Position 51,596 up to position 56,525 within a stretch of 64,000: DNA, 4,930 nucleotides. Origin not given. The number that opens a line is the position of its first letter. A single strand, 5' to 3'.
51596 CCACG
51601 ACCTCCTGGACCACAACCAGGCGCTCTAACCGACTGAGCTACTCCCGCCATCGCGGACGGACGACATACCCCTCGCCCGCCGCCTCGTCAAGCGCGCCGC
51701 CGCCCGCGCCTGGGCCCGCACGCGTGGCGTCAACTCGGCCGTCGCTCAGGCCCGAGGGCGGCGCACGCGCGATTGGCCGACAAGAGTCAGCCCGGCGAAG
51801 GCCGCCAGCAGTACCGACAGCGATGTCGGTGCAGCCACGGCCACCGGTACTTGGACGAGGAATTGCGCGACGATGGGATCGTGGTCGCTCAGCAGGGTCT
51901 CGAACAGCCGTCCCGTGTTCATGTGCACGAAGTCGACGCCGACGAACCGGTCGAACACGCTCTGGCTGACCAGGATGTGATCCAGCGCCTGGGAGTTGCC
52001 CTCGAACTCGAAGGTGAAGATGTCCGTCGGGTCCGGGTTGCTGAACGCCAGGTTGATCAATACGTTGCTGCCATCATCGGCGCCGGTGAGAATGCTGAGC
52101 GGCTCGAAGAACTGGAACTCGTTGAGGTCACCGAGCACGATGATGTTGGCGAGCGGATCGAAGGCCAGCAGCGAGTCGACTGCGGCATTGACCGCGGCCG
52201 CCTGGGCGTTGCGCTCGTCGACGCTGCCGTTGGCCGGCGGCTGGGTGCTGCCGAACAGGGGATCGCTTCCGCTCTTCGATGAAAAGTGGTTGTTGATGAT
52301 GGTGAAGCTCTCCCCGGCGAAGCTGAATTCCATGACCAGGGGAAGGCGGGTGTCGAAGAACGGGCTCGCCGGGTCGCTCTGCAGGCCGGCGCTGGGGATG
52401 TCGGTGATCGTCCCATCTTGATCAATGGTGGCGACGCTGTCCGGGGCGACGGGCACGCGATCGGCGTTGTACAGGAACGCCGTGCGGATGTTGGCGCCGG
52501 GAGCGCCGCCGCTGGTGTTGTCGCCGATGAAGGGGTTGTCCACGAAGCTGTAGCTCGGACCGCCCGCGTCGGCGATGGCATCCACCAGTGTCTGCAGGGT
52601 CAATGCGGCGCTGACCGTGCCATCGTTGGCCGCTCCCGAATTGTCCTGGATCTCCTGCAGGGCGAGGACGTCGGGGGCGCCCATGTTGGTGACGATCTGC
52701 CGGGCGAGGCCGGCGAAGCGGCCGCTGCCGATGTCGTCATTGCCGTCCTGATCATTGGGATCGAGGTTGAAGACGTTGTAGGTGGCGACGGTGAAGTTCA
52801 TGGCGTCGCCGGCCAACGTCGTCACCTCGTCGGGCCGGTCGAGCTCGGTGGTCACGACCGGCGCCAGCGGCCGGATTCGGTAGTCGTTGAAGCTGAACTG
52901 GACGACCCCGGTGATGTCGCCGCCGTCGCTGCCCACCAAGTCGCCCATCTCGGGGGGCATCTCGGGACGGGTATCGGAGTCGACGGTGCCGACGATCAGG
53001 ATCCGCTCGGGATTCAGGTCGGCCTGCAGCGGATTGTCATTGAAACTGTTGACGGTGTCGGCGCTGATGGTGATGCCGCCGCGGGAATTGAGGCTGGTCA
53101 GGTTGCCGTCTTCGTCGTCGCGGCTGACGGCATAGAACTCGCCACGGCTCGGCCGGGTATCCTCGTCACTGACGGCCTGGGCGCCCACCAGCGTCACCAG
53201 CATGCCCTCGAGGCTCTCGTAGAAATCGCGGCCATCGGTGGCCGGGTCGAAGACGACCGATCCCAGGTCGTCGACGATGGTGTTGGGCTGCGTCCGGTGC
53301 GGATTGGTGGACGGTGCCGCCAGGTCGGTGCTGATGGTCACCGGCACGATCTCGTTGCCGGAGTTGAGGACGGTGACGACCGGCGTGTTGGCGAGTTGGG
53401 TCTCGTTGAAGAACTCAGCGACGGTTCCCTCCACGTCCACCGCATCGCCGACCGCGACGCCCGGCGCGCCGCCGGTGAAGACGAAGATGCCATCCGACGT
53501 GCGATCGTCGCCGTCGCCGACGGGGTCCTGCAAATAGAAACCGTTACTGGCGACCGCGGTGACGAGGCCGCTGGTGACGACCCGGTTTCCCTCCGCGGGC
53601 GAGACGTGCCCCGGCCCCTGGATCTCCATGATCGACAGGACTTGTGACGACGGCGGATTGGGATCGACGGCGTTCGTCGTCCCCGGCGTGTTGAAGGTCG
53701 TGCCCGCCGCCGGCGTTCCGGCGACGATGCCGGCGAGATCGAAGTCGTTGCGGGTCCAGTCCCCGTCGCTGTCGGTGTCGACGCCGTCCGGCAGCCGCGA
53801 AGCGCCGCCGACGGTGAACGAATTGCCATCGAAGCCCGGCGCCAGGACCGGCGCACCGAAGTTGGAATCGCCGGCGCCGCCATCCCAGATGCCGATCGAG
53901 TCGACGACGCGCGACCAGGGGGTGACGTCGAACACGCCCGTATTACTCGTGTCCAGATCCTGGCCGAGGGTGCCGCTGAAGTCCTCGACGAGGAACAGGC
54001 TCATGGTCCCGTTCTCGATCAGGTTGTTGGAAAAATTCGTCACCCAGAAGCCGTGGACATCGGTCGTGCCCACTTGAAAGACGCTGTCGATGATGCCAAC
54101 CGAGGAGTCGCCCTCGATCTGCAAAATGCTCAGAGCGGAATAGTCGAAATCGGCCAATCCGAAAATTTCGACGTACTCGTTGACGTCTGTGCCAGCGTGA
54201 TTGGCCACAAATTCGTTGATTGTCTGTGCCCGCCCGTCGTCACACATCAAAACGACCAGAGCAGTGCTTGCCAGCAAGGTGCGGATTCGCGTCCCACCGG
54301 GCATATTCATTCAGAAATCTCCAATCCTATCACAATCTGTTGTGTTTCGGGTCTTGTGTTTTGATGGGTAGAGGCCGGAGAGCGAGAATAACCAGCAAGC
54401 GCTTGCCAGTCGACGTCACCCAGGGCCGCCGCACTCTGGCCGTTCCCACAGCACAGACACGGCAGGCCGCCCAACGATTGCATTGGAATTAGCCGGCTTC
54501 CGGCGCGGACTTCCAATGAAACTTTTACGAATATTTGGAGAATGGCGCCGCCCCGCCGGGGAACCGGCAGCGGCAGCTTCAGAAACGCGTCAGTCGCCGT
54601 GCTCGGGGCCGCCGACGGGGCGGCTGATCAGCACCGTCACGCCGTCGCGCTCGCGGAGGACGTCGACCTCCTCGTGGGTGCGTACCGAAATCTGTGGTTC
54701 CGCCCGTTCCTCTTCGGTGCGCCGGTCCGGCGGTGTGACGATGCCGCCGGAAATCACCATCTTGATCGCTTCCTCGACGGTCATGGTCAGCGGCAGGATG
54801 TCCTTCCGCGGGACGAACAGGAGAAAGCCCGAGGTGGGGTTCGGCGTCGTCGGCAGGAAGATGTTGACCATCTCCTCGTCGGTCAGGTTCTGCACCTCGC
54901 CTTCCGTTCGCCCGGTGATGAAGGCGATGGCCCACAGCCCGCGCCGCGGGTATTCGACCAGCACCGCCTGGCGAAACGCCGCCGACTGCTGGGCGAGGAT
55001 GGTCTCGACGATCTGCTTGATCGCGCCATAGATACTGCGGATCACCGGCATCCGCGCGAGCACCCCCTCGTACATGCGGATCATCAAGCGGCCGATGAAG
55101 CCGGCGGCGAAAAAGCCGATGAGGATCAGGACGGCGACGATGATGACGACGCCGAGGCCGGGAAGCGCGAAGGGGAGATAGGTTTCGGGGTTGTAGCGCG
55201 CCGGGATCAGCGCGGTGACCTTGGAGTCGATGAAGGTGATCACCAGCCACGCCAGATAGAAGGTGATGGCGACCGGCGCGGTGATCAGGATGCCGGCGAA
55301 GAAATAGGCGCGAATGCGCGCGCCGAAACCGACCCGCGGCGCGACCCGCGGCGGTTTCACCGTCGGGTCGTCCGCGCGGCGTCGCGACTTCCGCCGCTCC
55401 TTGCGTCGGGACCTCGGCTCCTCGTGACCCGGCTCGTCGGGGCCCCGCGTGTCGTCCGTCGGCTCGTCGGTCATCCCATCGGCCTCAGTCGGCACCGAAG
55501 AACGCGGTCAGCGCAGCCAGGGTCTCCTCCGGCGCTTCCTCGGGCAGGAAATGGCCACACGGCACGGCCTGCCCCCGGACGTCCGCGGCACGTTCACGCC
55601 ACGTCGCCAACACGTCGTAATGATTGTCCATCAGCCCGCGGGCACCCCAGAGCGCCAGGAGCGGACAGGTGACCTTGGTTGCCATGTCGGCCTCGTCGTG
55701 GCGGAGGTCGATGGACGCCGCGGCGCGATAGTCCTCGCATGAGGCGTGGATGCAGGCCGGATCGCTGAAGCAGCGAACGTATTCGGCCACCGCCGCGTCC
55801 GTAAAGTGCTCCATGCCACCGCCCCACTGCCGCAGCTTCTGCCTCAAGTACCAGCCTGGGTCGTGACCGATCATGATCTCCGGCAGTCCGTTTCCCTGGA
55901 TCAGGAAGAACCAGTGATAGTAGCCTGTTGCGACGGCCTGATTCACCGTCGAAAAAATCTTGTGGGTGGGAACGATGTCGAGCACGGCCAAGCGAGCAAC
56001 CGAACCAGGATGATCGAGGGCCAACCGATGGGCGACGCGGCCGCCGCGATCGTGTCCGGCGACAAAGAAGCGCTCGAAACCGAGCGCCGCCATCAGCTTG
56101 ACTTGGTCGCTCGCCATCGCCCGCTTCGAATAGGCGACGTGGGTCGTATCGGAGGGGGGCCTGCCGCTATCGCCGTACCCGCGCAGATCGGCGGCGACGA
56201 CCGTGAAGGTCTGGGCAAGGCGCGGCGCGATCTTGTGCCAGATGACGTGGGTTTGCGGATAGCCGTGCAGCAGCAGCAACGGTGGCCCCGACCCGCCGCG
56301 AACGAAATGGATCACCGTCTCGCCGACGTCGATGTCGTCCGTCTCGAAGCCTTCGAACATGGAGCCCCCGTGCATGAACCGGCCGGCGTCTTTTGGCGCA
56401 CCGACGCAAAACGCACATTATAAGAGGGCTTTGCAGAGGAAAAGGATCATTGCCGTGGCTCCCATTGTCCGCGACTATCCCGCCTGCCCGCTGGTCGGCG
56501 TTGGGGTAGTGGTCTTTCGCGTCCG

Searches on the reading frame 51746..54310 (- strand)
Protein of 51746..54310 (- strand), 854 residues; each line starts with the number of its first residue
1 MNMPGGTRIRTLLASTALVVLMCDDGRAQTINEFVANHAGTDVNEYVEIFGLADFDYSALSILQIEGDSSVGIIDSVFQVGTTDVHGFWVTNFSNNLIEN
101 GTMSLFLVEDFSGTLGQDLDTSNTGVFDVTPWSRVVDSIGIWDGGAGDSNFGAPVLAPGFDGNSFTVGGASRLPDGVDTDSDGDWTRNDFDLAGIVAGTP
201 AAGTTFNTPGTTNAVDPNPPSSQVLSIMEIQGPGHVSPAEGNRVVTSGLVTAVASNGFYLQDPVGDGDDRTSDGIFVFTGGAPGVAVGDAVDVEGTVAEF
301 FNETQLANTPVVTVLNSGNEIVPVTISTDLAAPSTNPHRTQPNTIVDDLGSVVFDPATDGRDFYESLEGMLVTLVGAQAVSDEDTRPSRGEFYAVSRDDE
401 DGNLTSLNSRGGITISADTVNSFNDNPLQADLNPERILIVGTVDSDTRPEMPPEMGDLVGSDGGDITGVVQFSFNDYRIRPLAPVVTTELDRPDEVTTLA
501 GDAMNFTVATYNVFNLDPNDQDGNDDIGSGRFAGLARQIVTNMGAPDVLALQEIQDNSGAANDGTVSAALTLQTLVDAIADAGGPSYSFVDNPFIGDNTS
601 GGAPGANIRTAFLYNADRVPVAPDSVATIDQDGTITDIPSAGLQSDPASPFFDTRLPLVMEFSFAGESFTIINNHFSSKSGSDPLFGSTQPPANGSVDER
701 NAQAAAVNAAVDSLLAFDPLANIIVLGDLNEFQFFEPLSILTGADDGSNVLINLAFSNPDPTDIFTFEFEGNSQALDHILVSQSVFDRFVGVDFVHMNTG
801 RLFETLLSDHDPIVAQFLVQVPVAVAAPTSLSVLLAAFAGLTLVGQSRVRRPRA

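Call 55: search_protein_families(library=pfam, proteins=[window:51746-54310:-], max_evalue=0.00001)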
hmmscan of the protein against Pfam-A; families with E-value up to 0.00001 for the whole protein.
window:51746-54310:- (854 aa): 2 families
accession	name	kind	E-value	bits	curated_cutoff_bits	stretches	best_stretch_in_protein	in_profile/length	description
PF19580.5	Exo_endo_phos_3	-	3.1e-08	33.5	27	1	645-788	120-256/311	Endonuclease/Exonuclease/phosphatase family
PF03372.29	Exo_endo_phos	-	3.9e-08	33.7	24.5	1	509-810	1-225/225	Endonuclease/Exonuclease/phosphatase family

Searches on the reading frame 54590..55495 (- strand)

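Call 55: search_protein_families(library=pfam, proteins=[window:54590-55495:-], max_evalue=0.00001)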
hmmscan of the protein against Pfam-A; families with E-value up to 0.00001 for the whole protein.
window:54590-55495:- (301 aa): 1 family
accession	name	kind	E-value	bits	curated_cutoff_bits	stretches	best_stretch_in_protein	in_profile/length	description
PF04367.18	DUF502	-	1.3e-36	125.2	23.8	1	117-222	1-107/107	Protein of unknown function (DUF502)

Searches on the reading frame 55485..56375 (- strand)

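Call 55: search_protein_families(library=pfam, proteins=[window:55485-56375:-], max_evalue=0.00001)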
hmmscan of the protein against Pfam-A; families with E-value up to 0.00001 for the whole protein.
window:55485-56375:- (296 aa): 3 families
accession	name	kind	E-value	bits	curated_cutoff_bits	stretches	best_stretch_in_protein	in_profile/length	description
PF00561.26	Abhydrolase_1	-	1.1e-28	100.9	25.8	1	31-282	1-245/245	alpha/beta hydrolase fold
PF12697.13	Abhydrolase_6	-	8.9e-15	56.4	26.3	1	33-287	1-216/217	Alpha/beta hydrolase family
PF12146.15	Hydrolase_4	-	4.7e-06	26.5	27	1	34-131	8-106/239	Serine aminopeptidase, S33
